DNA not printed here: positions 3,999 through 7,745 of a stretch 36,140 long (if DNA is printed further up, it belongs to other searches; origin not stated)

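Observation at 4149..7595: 1148-aa Cys-rich secreted giant with beta-helix-like C-terminal repeats and no recognisable family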

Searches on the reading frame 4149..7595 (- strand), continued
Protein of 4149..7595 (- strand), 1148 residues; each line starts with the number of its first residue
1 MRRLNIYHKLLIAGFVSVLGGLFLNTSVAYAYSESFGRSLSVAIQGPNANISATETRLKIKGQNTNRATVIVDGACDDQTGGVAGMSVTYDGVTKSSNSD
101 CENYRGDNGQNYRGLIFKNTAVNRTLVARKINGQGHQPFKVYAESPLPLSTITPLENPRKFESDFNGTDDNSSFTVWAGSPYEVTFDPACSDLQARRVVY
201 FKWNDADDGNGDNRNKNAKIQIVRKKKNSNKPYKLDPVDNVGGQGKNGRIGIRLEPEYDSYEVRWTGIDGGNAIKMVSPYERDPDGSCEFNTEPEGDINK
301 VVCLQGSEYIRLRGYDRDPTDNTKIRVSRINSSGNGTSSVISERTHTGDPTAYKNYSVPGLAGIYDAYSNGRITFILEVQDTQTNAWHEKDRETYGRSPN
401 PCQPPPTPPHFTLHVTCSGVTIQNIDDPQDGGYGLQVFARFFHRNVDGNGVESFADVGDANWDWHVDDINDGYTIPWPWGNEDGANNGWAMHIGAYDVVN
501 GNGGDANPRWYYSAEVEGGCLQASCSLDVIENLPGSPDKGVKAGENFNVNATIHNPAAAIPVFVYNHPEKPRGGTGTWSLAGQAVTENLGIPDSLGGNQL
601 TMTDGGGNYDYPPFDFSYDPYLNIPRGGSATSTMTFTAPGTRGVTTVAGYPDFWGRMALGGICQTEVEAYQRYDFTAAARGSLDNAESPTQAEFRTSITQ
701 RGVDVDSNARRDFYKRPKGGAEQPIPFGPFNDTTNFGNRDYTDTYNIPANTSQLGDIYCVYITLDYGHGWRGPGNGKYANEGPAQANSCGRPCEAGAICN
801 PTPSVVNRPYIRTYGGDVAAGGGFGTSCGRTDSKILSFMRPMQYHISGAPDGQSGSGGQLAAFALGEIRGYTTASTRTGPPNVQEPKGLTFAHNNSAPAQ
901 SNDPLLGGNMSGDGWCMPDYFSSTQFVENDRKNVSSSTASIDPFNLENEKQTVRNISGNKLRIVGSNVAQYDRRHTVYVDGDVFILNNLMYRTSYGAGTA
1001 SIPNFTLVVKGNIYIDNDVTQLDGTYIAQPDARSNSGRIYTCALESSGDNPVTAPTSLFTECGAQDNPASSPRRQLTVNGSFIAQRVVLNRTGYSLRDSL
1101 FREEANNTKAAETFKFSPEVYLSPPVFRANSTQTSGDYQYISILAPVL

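Call 46: predict_structure(alignment_id=A2)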
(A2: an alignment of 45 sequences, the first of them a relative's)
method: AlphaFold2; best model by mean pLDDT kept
length: 1148 residues; sequences in the alignment: 45
mean_pLDDT: 80.8   pTM: 0.48
mean pLDDT of the five models: 80.8, 79.9, 79.0, 79.0, 77.0
residues with pLDDT >= 90: 386; 70-90: 535; 50-70: 176; < 50: 51
segments of 3 or more residues with pLDDT < 50: 1-3, 25-31, 402-407, 446-450, 501-503, 571-573, 880-884, 1131-1144
pLDDT, mean of each block of 10 residues (from residue 1): 59 78 51 74 86 93 85 82 84 93 82 91 94 88 84 93 90 87 89 86 78 66 84 80 82 87 83 88 63 71 70 72 80 65 70 77 68 84 83 70 43 89 78 75 60 58 75 86 77 72 52 80 94 86 94 91 77 62 88 88 92 79 85 93 93 90 94 93 86 94 91 90 92 92 90 88 92 79 89 72 85 84 74 81 69 80 81 64 52 58 69 73 87 91 91 91 88 93 95 82 92 94 93 91 89 84 67 82 91 84 84 84 78 42 49
secondary structure, 60 per line:
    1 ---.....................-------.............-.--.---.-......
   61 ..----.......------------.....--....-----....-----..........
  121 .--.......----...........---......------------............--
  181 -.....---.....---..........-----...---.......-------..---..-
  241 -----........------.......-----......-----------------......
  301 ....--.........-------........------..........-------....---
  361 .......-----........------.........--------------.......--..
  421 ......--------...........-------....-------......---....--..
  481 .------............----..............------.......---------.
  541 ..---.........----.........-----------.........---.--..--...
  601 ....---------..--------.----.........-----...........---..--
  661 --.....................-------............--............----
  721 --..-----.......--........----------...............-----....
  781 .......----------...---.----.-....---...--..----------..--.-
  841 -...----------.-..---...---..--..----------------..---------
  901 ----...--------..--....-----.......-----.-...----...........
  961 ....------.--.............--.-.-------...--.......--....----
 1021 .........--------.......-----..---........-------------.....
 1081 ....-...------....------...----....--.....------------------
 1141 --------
elements in order (helices of 4 or more, strands of 3 or more residues): H4-24 E32-44 E55-62 E67-73 E86-90 E93-96 E102-105 E111-121 E124-130 E135-145 E149-154 H167-172 E173-178 E182-186 H190-194 E198-207 E219-225 E246-253 E260-266 E272-277 E295-304 E307-315 E323-330 E337-346 E354-357 H361-367 E373-380 E387-395 E410-416 E419-426 E435-445 E453-456 E464-469 E473-476 E488-499 E504-517 E524-530 E540-542 E546-554 E559-567 E579-587 E598-604 E629-637 E643-653 E663-683 E691-702 E705-716 E730-736 E739-746 E757-771 E777-787 E798-800 E811-814 E818-820 E862-864 E905-907 H920-923 E932-935 E950-964 E974-986 E1004-1010 E1013-1016 E1021-1029 E1038-1044 H1055-1062 E1076-1084 E1086-1088 E1112-1115 H1118-1122

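Call 49: fold_search(model_id=the predicted structure, library=pdb)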
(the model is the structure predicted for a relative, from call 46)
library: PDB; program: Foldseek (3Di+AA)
matches with E <= 10: 1612; with E <= 0.001: 126
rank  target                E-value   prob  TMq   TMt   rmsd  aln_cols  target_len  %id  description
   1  7q62_B                1.4e-11  1.00  0.11  0.14  36.5       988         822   10  Structure of TEV cleaved A2ML1 dimer (A2ML1-TT dimer) (released 2022-04-20)
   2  7q62_A                3.6e-10  1.00  0.11  0.10  39.9       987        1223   10  Structure of TEV cleaved A2ML1 dimer (A2ML1-TT dimer) (released 2022-04-20)
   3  9u61_C                7.1e-10  1.00  0.10  0.15  28.0       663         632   10  CP/MBL pathways C3 convertase C4b2a and C3 complex (released 2026-01-14)
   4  6h04_A                1.6e-09  1.00  0.11  0.10  39.0      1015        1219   10  Closed conformation of the Membrane Attack Complex (released 2018-12-19)
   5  9qk2_F                2.0e-09  1.00  0.11  0.16  31.5       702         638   10  Structure of the Complement classical and lectin pathway C3 convertase in complex with substrate C3 (released 2025-12-24)
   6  8ayh_C                2.1e-09  1.00  0.10  0.16  27.7       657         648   11  Structure of Complement C5 in Complex with small molecule inhibitor and CVF (released 2022-12-21)
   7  9fx3_A                2.1e-09  1.00  0.09  0.09  43.1       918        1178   10  Structure of active human CD109 (released 2025-03-19)
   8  7q60                  2.5e-09  0.99  0.09  0.09  44.2       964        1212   10  Structure of TEV cleaved A2ML1 (A2ML1-TE) (released 2022-04-20)
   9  7ad7_B                3.0e-09  1.00  0.11  0.16  27.8       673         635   11  Crystal structure of human complement C5 in complex with the K8 bovine knob domain peptide. (released 2021-03-10)
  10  3pvm_A                5.1e-09  0.99  0.10  0.08  38.3      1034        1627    9  Structure of Complement C5 in Complex with CVF (released 2011-01-19)
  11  7zgj_A                8.6e-09  1.00  0.11  0.15  26.9       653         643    9  Trypanosoma brucei gambiense ISG65 in complex with human complement component C3 (released 2023-04-05)
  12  8wa2_A                9.1e-09  0.98  0.09  0.06  57.9       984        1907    8  cryo-EM structure of native mastigonemes isolated from Chlamydomonas reinhardtii at 3.0 angstrom resolution (released 2024-04-10)
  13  4a5w_A                1.3e-08  1.00  0.11  0.09  39.2       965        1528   10  Crystal structure of C5b6 (released 2012-03-14)
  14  3hs0_A                1.6e-08  1.00  0.09  0.14  30.9       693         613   11  Cobra Venom Factor (CVF) in complex with human factor B (released 2009-07-07)
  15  8wa2_D                1.6e-08  0.98  0.09  0.07  57.3       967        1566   10  cryo-EM structure of native mastigonemes isolated from Chlamydomonas reinhardtii at 3.0 angstrom resolution (released 2024-04-10)
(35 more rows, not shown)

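Call 60: search_protein_families(library=pfam, proteins=[L079:3276-4697:+, L080:7302-8876:+, L079:2555-3235:+, L080:6736-7422:+], max_evalue=1)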
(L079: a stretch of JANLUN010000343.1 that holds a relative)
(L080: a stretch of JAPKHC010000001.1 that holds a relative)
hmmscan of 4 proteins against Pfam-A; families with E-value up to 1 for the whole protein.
L079:3276-4697:+ (473 aa): 0 families

L080:7302-8876:+ (524 aa): 0 families

L079:2555-3235:+ (226 aa): 3 families
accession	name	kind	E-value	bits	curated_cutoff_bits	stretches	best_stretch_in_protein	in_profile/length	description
PF07963.17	N_methyl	-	2.6e-07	30.4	21.2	1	16-39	3-26/27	Prokaryotic N-terminal methylation motif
PF11617.13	Cu-binding_MopE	-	0.0042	17.7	27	1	114-138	6-30/30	Putative metal-binding motif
PF07379.16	DUF1494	-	0.27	11.5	24.3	1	17-41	2-26/179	Protein of unknown function (DUF1494)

L080:6736-7422:+ (228 aa): 2 families
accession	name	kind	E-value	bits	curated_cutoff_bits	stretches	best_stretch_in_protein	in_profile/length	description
PF07963.17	N_methyl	-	0.079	13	21.2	1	16-40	2-26/27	Prokaryotic N-terminal methylation motif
PF11617.13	Cu-binding_MopE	-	0.76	10.5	27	0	168-186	13-30/30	Putative metal-binding motif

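Call 61: search_protein_families(library=ncbifam, proteins=[L079:3276-4697:+, L080:7302-8876:+, L079:2555-3235:+, L080:6736-7422:+], max_evalue=1)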
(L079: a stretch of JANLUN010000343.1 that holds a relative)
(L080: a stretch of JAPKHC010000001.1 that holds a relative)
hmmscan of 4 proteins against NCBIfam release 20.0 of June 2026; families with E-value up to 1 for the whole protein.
L079:3276-4697:+ (473 aa): 1 family
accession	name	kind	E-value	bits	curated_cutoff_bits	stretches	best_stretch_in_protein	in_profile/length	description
NF041622.1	KwaA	equivalog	0.17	11.7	100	1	329-352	110-133/182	anti-phage protein KwaA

L080:7302-8876:+ (524 aa): 1 family
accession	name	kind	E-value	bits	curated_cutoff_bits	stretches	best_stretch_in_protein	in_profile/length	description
NF037980.1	T2SS_GspK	equivalog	0.68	9.4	130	0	55-110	1-56/307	type II secretion system minor pseudopilin GspK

L079:2555-3235:+ (226 aa): 10 families
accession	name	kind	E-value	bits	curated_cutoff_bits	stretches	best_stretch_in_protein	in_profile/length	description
TIGR02599.1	TIGR02599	subfamily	7.9e-05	22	256.5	1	19-75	1-57/361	Verru_Chthon cassette protein C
TIGR02532.1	IV_pilin_GFxxxE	domain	0.0006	19.6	16.3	1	18-39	2-23/24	prepilin-type N-terminal cleavage/methylation domain-containing protein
NF007800.0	PRK10506.1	equivalog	0.0021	17.9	158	1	13-81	4-65/163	prepilin peptidase-dependent protein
NF007862.0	PRK10574.1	equivalog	0.0049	17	138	1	15-43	2-29/145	prepilin peptidase-dependent pilin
NF041013.1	T4P_ComGE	equivalog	0.019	15.1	49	1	16-37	2-23/83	competence type IV pilus minor pilin ComGE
NF041002.1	pilin_ComGF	equivalog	0.034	14.4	80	1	17-39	1-23/139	competence type IV pilus minor pilin ComGF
NF040982.1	ComGD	equivalog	0.035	14.5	70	1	17-65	1-49/139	competence type IV pilus minor pilin ComGD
NF041775.1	typeIV_PilA_Myxo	equivalog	0.04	13.9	400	1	15-41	8-33/214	type IV pilin protein PilA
NF033662.1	acid_disulf_rpt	repeat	0.1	12.4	41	0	122-137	5-20/32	acidic double-disulfide repeat-containing protein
NF047828.1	T3SSXpsI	equivalog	0.23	11.5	150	1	18-38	2-22/132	type II secretion system protein XpsI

L080:6736-7422:+ (228 aa): 1 family
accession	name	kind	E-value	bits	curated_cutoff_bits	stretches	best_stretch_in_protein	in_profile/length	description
NF033662.1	acid_disulf_rpt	repeat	0.0029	17.3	41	2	128-142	9-23/32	acidic double-disulfide repeat-containing protein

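Call 71: find_homologous_proteins(query=L079:3276-4697:+, max_evalue=0.00001)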
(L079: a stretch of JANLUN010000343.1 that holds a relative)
Query L079:3276-4697:+ (473 aa): 670 proteins with E <= 0.00001 among 8000 candidates; the best 120 are listed.
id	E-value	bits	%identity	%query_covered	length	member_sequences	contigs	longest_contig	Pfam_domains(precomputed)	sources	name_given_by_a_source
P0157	0.0e+0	1043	100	100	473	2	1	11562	-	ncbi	-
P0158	7.4e-280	947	90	100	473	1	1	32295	-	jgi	jgi:hypothetical protein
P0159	4.9e-273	924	87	100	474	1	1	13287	-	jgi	jgi:hypothetical protein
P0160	6.9e-263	891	85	100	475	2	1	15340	-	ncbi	-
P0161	6.5e-254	861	82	100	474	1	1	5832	-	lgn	-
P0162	5.6e-229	779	77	97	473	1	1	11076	-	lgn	-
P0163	1.6e-227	774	76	100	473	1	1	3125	-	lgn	-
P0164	2.2e-221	754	71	99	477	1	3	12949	-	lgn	-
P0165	1.1e-219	748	75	96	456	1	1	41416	-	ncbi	ncbi:MAG: hypothetical protein ACKVWV_15285 [Planctomycetota bacterium]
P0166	3.6e-218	743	71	100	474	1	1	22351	-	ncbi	-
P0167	1.7e-216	738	71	98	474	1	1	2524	-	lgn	-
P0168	5.1e-215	733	70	98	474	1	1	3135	-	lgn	-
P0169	5.8e-215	733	71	99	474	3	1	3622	-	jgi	jgi:hypothetical protein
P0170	1.6e-212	725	69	100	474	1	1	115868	-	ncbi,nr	ncbi:MAG: hypothetical protein JNL28_05920 [Planctomycetes bacterium]|nr:hypothetical protein [Planc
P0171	1.5e-209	715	68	100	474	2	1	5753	-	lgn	-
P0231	1.2e-167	577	58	97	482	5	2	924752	-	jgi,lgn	jgi:Tfp pilus assembly protein PilX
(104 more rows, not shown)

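Call 72: find_encoding_contigs(protein=P0231, flank=8000, max_places=2)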
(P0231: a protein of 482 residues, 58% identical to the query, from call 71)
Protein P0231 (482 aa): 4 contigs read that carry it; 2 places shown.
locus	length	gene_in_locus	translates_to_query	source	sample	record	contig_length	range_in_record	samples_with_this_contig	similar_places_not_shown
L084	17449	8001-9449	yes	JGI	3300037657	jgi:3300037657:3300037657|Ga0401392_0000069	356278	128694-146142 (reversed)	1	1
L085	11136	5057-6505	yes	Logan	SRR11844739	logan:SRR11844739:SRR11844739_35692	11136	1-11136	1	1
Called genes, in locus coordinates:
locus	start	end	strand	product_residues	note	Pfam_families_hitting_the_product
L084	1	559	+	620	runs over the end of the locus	-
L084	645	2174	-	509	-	PF02310:B12-binding, PF04055:Radical_SAM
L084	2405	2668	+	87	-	PF02609:Exonuc_VII_S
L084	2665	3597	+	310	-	PF00348:polyprenyl_synt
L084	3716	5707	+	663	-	PF13292:DXP_synthase_N, PF00676:E1_dh (weak), PF02779:Transket_pyr, PF02780:Transketolase_C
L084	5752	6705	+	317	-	PF01513:NAD_kinase, PF20143:NAD_kinase_C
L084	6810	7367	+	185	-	-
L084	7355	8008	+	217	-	-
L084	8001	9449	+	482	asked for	-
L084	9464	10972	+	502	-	-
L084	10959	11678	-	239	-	PF00005:ABC_tran, PF02463:SMC_N (weak), PF13304:AAA_21 (faint)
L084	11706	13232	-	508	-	PF12704:MacB_PCD (weak), PF02687:FtsX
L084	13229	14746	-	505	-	PF01336:tRNA_anti-codon, PF00152:tRNA-synt_2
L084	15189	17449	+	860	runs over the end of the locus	PF00133:tRNA-synt_1, PF09334:tRNA-synt_1g, PF13603:tRNA-synt_1_2, PF08264:Anticodon_1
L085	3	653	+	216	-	?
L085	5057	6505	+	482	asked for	-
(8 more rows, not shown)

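Call 76: search_solved_structures(query=A5, max_evalue=10)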
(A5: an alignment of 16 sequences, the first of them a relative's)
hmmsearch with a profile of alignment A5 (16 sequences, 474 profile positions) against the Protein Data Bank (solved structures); distinct sequences matched with E-value up to 10: 5.
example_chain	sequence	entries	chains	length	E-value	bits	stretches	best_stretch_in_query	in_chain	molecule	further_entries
7c90_A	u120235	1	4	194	0.46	12.6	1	128-246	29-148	Cytochrome c, mono-and diheme variant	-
6qvi_A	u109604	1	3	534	0.5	12.5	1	87-140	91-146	ComZ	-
5wgc_A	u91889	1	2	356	0.95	11.6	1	40-77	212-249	Daunorubicin-doxorubicin polyketide synthase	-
4xs7_A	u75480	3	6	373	1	11.5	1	40-77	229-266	Daunorubicin-doxorubicin polyketide synthase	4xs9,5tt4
4xsa_A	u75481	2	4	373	1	11.5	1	40-77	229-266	Daunorubicin-doxorubicin polyketide synthase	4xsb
